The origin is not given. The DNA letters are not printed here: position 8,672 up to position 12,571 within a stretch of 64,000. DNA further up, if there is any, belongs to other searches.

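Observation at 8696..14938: Fusion of a periplasmic CBM-like domain, a ~15-helix membrane region and a cytoplasmic GH94 phosphorylase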

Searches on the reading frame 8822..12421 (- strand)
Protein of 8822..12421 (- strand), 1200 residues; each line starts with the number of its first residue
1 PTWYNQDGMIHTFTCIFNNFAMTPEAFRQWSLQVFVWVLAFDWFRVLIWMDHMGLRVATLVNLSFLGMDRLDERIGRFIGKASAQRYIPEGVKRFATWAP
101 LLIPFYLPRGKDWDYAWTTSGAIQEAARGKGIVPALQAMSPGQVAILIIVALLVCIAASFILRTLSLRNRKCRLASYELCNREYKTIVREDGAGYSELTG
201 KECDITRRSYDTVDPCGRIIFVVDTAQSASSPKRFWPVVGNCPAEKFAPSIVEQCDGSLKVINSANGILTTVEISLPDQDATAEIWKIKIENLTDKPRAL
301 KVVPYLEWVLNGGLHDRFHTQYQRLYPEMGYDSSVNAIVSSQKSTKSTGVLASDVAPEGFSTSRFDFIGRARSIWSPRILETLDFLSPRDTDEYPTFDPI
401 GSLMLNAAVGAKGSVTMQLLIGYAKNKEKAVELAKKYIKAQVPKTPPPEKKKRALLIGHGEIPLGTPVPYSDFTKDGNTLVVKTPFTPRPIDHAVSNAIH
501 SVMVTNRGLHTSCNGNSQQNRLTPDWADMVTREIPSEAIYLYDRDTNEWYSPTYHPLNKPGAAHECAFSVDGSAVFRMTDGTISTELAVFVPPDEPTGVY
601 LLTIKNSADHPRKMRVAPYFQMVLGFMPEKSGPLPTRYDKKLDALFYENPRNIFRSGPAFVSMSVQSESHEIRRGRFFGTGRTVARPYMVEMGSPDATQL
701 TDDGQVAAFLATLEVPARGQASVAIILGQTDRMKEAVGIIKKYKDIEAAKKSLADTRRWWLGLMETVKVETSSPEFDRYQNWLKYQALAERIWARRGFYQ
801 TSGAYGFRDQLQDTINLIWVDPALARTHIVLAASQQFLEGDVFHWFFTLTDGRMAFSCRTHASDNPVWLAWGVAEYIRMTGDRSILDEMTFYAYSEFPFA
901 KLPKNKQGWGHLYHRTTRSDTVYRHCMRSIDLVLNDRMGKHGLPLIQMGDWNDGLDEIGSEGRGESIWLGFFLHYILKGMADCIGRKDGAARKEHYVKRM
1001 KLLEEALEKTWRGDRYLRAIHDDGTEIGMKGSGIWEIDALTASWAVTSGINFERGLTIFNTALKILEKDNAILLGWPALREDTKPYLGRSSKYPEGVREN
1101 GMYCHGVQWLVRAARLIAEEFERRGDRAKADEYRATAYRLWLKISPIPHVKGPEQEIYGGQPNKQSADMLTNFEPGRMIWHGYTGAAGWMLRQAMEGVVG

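Call 118: predict_structure(alignment_id=A7)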
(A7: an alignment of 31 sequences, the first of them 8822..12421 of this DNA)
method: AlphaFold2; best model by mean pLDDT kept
length: 1200 residues; sequences in the alignment: 31
mean_pLDDT: 81.7   pTM: 0.80
mean pLDDT of the five models: 81.7, 81.1, 80.2, 79.6, 78.8
residues with pLDDT >= 90: 543; 70-90: 402; 50-70: 149; < 50: 106
segments of 3 or more residues with pLDDT < 50: 1-13, 50-63, 76-106, 128-137, 444-454, 799-802, 1171-1177, 1179-1181
pLDDT, mean of each block of 10 residues (from residue 1): 31 53 69 68 57 44 51 47 39 45 50 74 59 47 71 77 61 80 92 89 87 87 91 90 88 92 96 94 96 95 95 79 81 92 88 95 88 89 89 80 96 96 93 88 48 56 85 92 90 91 92 84 77 87 95 92 95 98 98 96 98 97 76 86 94 87 96 91 90 87 87 97 98 96 98 97 86 88 88 66 65 83 90 87 80 75 86 93 95 68 56 76 95 91 83 66 83 95 94 96 96 91 77 80 93 96 87 79 70 65 66 94 96 93 82 74 65 47 68 82
secondary structure, 60 per line:
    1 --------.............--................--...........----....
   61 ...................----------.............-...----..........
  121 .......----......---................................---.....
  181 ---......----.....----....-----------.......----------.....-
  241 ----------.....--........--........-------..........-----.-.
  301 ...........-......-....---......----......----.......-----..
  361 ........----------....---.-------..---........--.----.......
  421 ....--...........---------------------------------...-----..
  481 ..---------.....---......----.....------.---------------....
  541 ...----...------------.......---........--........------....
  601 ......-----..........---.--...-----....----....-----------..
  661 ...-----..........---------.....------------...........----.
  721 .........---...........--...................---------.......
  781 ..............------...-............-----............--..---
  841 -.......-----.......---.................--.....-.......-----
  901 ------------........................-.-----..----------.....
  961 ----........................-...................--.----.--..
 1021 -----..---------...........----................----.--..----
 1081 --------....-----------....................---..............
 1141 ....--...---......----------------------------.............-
elements in order (helices of 4 or more, strands of 3 or more residues): H9-21 H24-39 H42-52 H57-79 H90-102 H111-127 H132-137 H141-172 E176-180 E184-189 E194-198 E203-206 E218-224 E235-239 E251-255 E258-265 E268-275 E283-292 E300-311 H313-318 H320-323 E327-332 E337-342 E347-353 E359-363 H364-368 H379-382 E399-406 E414-424 H427-437 E471-473 E479-482 E492-496 E500-505 E510-514 E537-543 E548-550 E563-569 E573-580 E583-590 E597-606 E612-621 E636-639 E644-647 E659-663 E669-673 H674-678 H688-692 E705-715 E720-729 H733-743 H746-764 H774-794 H807-816 H822-833 E842-848 E854-860 H864-880 H883-887 E889-895 E913-921 H922-936 H956-960 H967-988 H990-1008 H1039-1047 H1052-1066 H1089-1092 H1104-1123 H1127-1144 H1153-1158 H1187-1199

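Call 122: fold_search(model_id=the predicted structure, library=pdb)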
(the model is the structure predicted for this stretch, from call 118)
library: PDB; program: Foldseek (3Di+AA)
matches with E <= 10: 861; with E <= 0.001: 160
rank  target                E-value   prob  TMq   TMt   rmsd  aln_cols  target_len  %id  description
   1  8rfe_A                1.8e-58  1.00  0.74  0.33   8.2      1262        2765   24  CgsiGP2 sample in nanodisc (released 2024-03-20)
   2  8rf0_A                8.6e-58  1.00  0.73  0.32   9.4      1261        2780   24  WT-CGS sample in nanodisc (released 2024-03-20)
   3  8rf9                  4.3e-55  1.00  0.67  0.31   8.0      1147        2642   24  CgsiGP1 sample in nanodisc (released 2024-03-20)
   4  8hob_A                7.0e-36  1.00  0.52  0.76   3.9       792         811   21  The cryo-EM structure of cellobiose phosphorylase from Clostridium thermocellum ( variant) (released 2024-03-20)
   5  8ho9_A                9.7e-36  1.00  0.52  0.75   4.1       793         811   20  The cryo-EM structure of cellobiose phosphorylase from Clostridium thermocellum (cysteine-to-serine varient) (released 2023-12-13)
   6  8ho8_A                1.1e-35  1.00  0.52  0.76   3.9       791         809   21  The cryo-EM structure of cellobiose phosphorylase from Clostridium thermocellum in complex with cellobiose (released 2023-12-13)
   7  8ho7_A                6.5e-35  1.00  0.52  0.76   3.9       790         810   21  The cryo-EM structure of cellobiose phosphorylase from Clostridium thermocellum (released 2023-12-13)
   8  8bou_A                1.0e-34  1.00  0.50  0.73   4.2       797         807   19  Crystal structure of Blautia producta GH94 (released 2023-11-29)
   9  3qde_A                1.7e-34  1.00  0.52  0.76   4.0       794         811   21  The structure of Cellobiose phosphorylase from Clostridium thermocellum in complex with phosphate (released 2011-11-09)
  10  3rrs_A                4.6e-34  1.00  0.52  0.74   4.1       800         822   19  Crystal structure analysis of cellobiose phosphorylase from Cellulomonas uda (released 2012-05-09)
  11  8bou_B                5.0e-34  1.00  0.50  0.73   4.6       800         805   20  Crystal structure of Blautia producta GH94 (released 2023-11-29)
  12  1v7v                  1.1e-33  1.00  0.51  0.77   4.3       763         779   19  Crystal structure of Vibrio proteolyticus chitobiose phosphorylase (released 2004-06-22)
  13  3afj_A                1.1e-33  1.00  0.52  0.75   3.8       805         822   19  Crystal Structure of Cellvibrio gilvus Cellobiose Phosphorylase triple mutant (released 2011-03-23)
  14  2cqs_A                2.7e-33  1.00  0.52  0.75   3.9       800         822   20  Crystal Structure of Cellvibrio gilvus Cellobiose Phosphorylase Crystallized from Ammonium Sulfate (released 2006-05-16)
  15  3acs_A                3.2e-33  1.00  0.52  0.74   4.3       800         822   20  Crystal Structure of Cellvibrio gilvus Cellobiose Phosphorylase W488F mutant (released 2010-12-22)
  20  5h42_A                1.2e-27  1.00  0.62  0.67   8.5      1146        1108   13  Crystal Structure of 1,2-beta-oligoglucan phosphorylase from Lachnoclostridium phytofermentans in complex with alpha-d (released 2017-03-01)
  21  5h3z_A                1.8e-26  1.00  0.62  0.66   8.7      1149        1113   14  Crystal Structure of 1,2-beta-oligoglucan phosphorylase from Lachnoclostridium phytofermentans (released 2017-03-01)
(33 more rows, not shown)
